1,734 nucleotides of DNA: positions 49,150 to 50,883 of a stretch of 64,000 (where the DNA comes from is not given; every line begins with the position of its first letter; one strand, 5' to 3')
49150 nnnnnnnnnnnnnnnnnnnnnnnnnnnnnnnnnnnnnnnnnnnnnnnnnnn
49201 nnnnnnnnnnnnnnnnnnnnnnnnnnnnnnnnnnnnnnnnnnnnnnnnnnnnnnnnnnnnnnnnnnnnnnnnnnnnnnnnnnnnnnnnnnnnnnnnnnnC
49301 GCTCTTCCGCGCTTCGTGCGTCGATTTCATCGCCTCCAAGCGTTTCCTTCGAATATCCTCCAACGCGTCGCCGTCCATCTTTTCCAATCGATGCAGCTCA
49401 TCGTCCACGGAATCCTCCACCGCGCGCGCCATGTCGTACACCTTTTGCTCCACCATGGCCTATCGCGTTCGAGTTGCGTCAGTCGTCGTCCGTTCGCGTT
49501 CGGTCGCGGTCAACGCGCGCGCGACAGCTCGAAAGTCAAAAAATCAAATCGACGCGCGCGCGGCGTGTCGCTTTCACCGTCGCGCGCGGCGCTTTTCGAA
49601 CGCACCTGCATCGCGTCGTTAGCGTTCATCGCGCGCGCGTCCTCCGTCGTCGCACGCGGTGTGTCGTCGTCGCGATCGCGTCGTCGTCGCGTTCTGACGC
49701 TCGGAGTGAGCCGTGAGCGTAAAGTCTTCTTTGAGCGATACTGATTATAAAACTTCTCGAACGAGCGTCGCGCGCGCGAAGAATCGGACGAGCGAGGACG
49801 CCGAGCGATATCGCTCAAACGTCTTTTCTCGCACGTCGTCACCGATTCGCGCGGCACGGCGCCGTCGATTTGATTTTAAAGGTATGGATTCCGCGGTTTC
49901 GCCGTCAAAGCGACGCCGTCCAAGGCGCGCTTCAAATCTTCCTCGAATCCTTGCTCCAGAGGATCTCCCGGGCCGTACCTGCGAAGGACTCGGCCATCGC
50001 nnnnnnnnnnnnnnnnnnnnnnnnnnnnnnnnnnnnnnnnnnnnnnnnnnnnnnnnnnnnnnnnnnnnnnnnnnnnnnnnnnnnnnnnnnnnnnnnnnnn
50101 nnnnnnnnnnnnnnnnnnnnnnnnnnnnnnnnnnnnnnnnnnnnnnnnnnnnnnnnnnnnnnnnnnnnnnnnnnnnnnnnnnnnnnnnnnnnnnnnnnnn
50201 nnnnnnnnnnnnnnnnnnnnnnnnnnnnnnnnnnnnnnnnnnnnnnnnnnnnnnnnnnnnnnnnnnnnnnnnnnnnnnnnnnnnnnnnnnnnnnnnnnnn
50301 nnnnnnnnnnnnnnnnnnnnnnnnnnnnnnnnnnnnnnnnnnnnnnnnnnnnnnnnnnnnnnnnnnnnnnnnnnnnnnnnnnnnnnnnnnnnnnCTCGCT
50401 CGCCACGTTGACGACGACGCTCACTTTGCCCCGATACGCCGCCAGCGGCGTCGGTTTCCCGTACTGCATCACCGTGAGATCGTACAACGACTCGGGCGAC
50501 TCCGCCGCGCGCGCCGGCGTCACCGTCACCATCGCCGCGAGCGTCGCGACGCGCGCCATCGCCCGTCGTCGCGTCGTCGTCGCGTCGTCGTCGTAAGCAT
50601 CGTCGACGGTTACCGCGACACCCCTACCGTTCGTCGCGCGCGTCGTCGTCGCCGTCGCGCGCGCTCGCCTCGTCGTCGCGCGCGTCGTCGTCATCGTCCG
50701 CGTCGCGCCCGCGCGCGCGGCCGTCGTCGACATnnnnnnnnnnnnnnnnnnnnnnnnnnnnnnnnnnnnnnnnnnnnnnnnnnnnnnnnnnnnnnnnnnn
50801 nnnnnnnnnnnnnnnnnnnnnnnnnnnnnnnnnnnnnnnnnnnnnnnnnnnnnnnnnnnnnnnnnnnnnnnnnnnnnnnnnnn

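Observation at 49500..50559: Glutathione peroxidase with in-frame UGA at the catalytic residue: predicted selenoprotein with an unlocated SECIS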

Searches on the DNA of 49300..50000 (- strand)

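Call 4: search_rna_families(source=window, start=49300, end=50000, threshold=evalue, max_evalue=10, show_alignments=5)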
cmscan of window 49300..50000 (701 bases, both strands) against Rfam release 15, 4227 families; matches with E-value up to 10: 6.
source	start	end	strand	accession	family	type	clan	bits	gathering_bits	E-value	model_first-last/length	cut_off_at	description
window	49477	49608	-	RF02786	snoTBR2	Gene; snRNA; snoRNA; CD-box;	-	16.3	62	3.2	1-109/109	no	Small nucleolar RNA TBR2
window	49878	49974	-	RF02139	HOXA11-AS1_3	Gene; lncRNA;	-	16.2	50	3.6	1-98/98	no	HOXA11 antisense RNA 1 conserved region 3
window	49673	49831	-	RF02989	gntR-DTE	Gene; sRNA;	-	14.9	63.6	6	1-119/119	no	gntR-DTE RNA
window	49618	49719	+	RF02369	h2cR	Gene; sRNA;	-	14.2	70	9.6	1-137/137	no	h2cR sRNA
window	49695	49814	+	RF02916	atpB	Cis-reg;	-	13.7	37.4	1.7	1-128/128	no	atpB RNA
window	49502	49647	+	RF02690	BTH_s1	Gene; sRNA;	-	11.6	74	3.4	1-205/205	no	Burkholderia sRNA 1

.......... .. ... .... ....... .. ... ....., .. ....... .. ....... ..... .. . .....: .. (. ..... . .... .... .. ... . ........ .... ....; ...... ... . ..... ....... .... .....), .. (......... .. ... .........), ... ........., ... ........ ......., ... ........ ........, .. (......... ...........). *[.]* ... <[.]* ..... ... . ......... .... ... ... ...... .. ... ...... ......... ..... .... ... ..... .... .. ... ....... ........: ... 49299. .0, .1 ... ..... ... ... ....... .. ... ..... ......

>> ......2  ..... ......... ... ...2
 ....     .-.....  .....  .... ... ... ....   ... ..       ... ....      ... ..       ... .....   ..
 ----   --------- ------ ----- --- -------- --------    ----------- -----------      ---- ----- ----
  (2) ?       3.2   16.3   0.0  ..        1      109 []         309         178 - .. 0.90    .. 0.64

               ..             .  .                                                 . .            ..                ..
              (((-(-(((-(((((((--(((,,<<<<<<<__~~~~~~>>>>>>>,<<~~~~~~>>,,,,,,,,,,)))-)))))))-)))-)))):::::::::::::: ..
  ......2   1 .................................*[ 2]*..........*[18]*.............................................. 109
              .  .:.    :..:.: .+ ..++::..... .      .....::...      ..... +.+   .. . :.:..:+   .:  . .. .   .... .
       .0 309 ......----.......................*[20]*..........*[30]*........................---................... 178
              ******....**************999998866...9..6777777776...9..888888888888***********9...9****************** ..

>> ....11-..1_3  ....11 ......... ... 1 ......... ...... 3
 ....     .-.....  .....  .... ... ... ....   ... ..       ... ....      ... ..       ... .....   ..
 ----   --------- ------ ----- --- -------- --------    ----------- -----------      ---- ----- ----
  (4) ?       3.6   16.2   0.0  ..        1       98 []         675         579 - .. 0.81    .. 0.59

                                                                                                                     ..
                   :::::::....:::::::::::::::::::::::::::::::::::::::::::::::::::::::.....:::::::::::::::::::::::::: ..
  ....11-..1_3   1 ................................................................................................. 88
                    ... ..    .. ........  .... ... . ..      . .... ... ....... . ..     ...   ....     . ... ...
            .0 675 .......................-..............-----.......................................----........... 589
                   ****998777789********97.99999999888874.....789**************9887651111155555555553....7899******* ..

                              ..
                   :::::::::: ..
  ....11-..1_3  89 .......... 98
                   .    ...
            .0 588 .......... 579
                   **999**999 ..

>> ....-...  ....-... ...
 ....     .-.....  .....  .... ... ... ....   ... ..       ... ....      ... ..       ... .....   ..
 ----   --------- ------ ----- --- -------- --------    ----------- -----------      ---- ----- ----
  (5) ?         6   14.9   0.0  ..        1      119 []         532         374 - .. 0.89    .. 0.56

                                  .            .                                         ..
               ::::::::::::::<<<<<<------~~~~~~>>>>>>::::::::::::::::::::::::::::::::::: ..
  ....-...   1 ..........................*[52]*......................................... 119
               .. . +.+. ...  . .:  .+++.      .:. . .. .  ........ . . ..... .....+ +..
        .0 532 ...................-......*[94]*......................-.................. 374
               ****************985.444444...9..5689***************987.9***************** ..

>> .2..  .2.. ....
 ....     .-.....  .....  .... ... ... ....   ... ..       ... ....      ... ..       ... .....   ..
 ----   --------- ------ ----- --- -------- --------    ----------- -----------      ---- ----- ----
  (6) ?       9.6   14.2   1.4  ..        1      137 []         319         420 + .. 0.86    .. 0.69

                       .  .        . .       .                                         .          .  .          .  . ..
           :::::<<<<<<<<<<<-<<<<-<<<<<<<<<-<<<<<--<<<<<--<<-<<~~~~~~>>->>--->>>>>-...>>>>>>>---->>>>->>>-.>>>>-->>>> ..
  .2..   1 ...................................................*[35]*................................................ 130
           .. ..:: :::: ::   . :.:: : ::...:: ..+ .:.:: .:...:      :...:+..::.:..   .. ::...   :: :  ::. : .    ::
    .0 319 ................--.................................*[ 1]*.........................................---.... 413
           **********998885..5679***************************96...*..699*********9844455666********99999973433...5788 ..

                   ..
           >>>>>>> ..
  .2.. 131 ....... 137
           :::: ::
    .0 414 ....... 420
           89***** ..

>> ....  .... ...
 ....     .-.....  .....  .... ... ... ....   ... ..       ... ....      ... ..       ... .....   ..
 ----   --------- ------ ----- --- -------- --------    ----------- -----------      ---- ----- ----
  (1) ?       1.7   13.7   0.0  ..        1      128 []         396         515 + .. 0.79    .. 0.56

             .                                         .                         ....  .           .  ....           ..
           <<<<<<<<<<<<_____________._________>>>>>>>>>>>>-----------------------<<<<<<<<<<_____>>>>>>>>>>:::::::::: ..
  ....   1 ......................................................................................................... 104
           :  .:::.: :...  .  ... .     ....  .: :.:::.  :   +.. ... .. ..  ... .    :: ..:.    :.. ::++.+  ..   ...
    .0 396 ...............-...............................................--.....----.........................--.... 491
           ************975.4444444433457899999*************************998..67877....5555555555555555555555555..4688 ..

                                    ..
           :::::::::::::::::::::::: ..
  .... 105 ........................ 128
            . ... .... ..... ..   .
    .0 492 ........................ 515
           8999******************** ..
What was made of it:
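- On Rfam SECIS families (e.g. SECIS_1 RF00031): No SECIS family is listed, even at E<=10, for 49300-50000 (call 4).
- Closest known: Ostreococcus-type SECIS. Different: It differs from the canonical metazoan AUGA SECIS, and Rfam's SECIS models do not detect it (call 4).
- Rfam's SECIS models give no hit, even at E<=10 (call 4). Rfam does not recognise the stem-loop (call 4).
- Tried and rejected: Rfam cmscan of 49300-50000 at E<=10: only chance hits appeared (snoTBR2, HOXA11-AS1_3 and others) and no SECIS family (call 4).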

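Call 34: build_rna_model(alignment_id=A4, structure=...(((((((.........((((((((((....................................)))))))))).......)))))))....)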
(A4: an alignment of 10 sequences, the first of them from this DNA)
Model R1 built from alignment A4 (10 sequences, 93 columns); structure: as given.
model positions 85; base pairs 17; branch points 0; effective number of sequences 4.27; information 0.669 bits per position. Calibrated on 0.2 Mb of random sequence (short: E-values are rough).
structure used (alignment columns):
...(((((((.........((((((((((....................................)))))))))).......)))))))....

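Call 35: search_with_rna_model(model_id=R1, source=window, max_evalue=10, show_alignments=4)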
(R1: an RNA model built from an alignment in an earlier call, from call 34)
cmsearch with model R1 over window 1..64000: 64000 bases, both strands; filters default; matches with E-value up to 10: 68.
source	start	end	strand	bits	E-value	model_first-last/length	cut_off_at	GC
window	49770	49855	-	84.2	3.9e-21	1-85/85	no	0.64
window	28705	28771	-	19.2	0.0082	1-85/85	no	0.7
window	49582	49635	-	18.2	0.016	1-85/85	no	0.67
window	50848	50895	+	18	0.018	1-85/85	no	0.81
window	28427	28493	-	17.6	0.023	1-85/85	no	0.79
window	43796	43845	-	17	0.034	1-85/85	no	0.72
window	20753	20786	+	16.9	0.036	1-85/85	no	0.74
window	46448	46524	-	16.6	0.043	1-85/85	no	0.78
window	49773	49854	+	16.3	0.054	1-85/85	no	0.62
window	60607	60680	+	16.1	0.06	1-85/85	no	0.74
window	32849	32879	-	15.6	0.083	1-85/85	no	0.81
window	50713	50779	-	15.6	0.086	1-85/85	no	0.75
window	62512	62593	-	15.5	0.093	1-85/85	no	0.74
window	62689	62756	-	15.4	0.094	1-85/85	no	0.76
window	50847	50894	-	15.3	0.1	1-85/85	no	0.83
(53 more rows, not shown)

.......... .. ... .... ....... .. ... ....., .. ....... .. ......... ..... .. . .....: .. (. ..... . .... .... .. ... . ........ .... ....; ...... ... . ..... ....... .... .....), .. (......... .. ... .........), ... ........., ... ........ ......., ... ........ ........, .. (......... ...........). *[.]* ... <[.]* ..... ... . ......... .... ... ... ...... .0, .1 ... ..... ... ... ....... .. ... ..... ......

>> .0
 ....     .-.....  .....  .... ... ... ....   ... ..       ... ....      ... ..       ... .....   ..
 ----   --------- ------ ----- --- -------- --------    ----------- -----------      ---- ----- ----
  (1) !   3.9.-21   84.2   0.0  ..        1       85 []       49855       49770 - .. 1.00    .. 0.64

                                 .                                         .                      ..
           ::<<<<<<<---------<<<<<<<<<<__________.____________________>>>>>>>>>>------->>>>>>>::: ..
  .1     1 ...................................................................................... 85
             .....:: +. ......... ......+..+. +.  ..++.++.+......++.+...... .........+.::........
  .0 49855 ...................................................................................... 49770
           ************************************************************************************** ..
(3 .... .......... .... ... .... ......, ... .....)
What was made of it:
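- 49770..49855 (-): SECIS element, form 2. Helix I 49853-49846 pairs with 49780-49773. Unpaired G 49842. Core UGA 49841-49839 faces GA 49785-49784. Helix II 49837-49828 pairs with 49796-49787 (one U.U mismatch). Unpaired AAAA 49827-49824. Mini-stem 49823-49797 contains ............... The covariance model scores 84 bits here and 19 bits for the next best hit (call 35).
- Model R1 gives it 18.2 bits (call 35). It scores at the level of GC-rich background hits elsewhere in the window (call 35).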

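Call 36: search_with_rna_model(model_id=R1, sources=[window, L001, L004, L005, L006, L009, L010, L011, L012, L016, L017, L018, L019, L020, L021, L024, L026, L027, L030, L032, L034, L035, L036, L037, L038, L039, L040, L041, L043, L044, L045, L048, L049, L050, L052, L055, L057, L059, L060, L062, L064, L065, L067, L068, L070, L071, L072, L073, L074, L075, L076, L077, L080, L081, L086], max_evalue=0.001, make_alignment=true)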
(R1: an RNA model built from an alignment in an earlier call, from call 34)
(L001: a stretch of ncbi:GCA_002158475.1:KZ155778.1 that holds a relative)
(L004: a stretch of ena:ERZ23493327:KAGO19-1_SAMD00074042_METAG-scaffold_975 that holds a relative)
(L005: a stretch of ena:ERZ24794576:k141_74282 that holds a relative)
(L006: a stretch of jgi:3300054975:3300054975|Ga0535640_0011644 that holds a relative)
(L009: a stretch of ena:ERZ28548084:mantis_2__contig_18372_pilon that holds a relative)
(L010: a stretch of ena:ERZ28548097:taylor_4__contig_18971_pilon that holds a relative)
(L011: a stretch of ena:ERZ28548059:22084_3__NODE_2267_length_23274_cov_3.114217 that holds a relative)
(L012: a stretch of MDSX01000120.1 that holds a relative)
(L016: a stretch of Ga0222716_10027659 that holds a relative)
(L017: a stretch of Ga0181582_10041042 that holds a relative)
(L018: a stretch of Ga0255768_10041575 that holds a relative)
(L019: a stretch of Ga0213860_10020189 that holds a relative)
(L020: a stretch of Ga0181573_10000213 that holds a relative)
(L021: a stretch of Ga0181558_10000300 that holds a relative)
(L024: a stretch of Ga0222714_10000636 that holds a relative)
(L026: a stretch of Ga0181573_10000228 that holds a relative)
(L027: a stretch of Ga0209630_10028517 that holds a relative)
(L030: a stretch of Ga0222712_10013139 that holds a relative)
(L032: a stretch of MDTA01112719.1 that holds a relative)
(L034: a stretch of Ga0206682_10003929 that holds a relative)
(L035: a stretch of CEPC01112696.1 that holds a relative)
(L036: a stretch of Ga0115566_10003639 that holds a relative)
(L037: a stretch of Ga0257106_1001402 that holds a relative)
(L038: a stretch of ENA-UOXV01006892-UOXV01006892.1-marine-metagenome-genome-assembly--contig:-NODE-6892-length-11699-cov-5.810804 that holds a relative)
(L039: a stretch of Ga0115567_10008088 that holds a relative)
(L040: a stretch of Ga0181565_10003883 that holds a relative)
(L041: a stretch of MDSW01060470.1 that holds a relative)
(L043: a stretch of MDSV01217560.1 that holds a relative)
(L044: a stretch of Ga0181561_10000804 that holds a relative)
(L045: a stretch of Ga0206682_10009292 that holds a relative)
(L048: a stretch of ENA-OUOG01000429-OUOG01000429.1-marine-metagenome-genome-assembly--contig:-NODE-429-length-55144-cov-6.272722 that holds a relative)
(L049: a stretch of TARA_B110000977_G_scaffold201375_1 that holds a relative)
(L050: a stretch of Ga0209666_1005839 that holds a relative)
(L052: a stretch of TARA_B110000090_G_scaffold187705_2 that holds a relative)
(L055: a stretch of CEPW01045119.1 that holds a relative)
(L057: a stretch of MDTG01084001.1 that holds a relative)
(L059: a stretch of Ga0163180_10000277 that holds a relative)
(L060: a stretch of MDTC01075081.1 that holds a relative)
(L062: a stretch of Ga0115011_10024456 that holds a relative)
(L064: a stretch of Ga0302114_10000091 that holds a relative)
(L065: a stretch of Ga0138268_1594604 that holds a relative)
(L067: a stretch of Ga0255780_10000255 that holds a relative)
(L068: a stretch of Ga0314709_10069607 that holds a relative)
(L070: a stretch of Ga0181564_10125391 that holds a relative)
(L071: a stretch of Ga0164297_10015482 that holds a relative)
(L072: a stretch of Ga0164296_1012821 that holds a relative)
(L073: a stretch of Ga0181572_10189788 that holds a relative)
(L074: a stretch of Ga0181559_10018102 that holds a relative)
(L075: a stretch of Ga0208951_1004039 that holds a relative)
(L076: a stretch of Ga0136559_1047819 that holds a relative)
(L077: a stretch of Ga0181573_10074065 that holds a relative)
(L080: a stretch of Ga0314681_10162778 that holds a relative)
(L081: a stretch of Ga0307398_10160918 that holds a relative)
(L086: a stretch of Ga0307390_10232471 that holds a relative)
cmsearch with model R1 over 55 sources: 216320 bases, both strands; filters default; matches with E-value up to 0.001: 30.
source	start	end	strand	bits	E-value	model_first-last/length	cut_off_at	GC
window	49770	49855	-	84.2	1.3e-20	1-85/85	no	0.64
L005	3167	3253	+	83.5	2e-20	1-85/85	no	0.63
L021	1837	1923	+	82.8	3.3e-20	1-85/85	no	0.61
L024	1834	1920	+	81.3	8.3e-20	1-85/85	no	0.64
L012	1848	1933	+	76.3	2.2e-18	1-85/85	no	0.63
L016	1839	1920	+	74.9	5.3e-18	1-85/85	no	0.7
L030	1867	1950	+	72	3.6e-17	1-85/85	no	0.68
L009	3537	3614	+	68.7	3e-16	1-85/85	no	0.64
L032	1876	1949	+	59.3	1.4e-13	1-85/85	no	0.65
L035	1876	1949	+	58.6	2.2e-13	1-85/85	no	0.66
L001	3522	3604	+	57.7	3.9e-13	1-85/85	no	0.73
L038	1858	1932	+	55.9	1.2e-12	1-85/85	no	0.63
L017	701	769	+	54.8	2.6e-12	1-85/85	no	0.64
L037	1860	1932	+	53.2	7.3e-12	1-85/85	no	0.62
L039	1843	1917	+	50.6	3.8e-11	1-85/85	no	0.61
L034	1843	1917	+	50.2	5e-11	1-85/85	no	0.6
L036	1843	1917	+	50.2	5e-11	1-85/85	no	0.6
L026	1888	1958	+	42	1e-08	1-85/85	no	0.62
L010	3611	3677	+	41.3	1.6e-08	1-85/85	no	0.63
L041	1915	1998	+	35.3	7.8e-07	1-85/85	no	0.71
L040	1915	1998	+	34.8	1.1e-06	1-85/85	no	0.73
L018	1873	1935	+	32.8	4.2e-06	14-75/85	no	0.6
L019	1873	1935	+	32.8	4.2e-06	14-75/85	no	0.6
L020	1873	1935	+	32.8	4.2e-06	14-75/85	no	0.6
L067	1873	1935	+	32.8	4.2e-06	14-75/85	no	0.6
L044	1844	1927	+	31.6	8.6e-06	1-85/85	no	0.74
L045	1872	1955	+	31.5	9.2e-06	1-85/85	no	0.75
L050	1882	1965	+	29.8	2.9e-05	1-85/85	no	0.71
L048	1882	1965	+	27.8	0.00011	1-85/85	no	0.73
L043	1869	1954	+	25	0.00065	1-85/85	no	0.71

Alignment A5: 30 matches aligned to the model, 118 columns, each read 5' to 3' on its own strand. Consensus structure (alignment columns), stored with it:
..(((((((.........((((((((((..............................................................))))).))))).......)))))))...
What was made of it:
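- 20 of those were not in its training set (call 36).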

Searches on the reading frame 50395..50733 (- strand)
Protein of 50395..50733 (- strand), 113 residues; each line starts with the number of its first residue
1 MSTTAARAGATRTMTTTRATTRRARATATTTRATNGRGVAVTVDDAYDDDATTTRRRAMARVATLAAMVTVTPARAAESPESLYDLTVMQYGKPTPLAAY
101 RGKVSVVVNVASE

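Call 45: search_protein_families(library=ncbifam, max_evalue=10, proteins=[window:50395-50733:-])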
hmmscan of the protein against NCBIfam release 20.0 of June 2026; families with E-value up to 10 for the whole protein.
seq(113 aa): 4 families
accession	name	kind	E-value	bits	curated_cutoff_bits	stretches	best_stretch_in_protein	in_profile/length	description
TIGR02540.1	gpx7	equivalog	0.0035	17.1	207.3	1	84-113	3-33/153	putative glutathione peroxidase Gpx7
NF047696.1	ThlDiSintTplARhiz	equivalog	0.0036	17.1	230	1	37-109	25-103/219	thiol:disulfide interchange protein TlpA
NF041097.1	keto_inos_dh_IolM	equivalog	0.065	11.9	450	1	5-71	247-310/389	scyllo-inosose 3-dehydrogenase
NF007900.0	PRK10606.1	equivalog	0.16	11.5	270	1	86-112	8-35/183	glutathione peroxidase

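Call 46: search_protein_families(library=pfam, max_evalue=10, proteins=[window:50395-50733:-])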
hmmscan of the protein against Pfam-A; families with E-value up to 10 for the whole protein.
seq(113 aa): 2 families
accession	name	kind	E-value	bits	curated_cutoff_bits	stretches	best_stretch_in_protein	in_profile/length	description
PF00255.25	GSHPx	-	0.068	13.2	27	1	84-112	2-31/108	Glutathione peroxidase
PF20354.3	DUF6649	-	0.47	10.3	27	1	21-63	12-54/227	Family of unknown function (DUF6649)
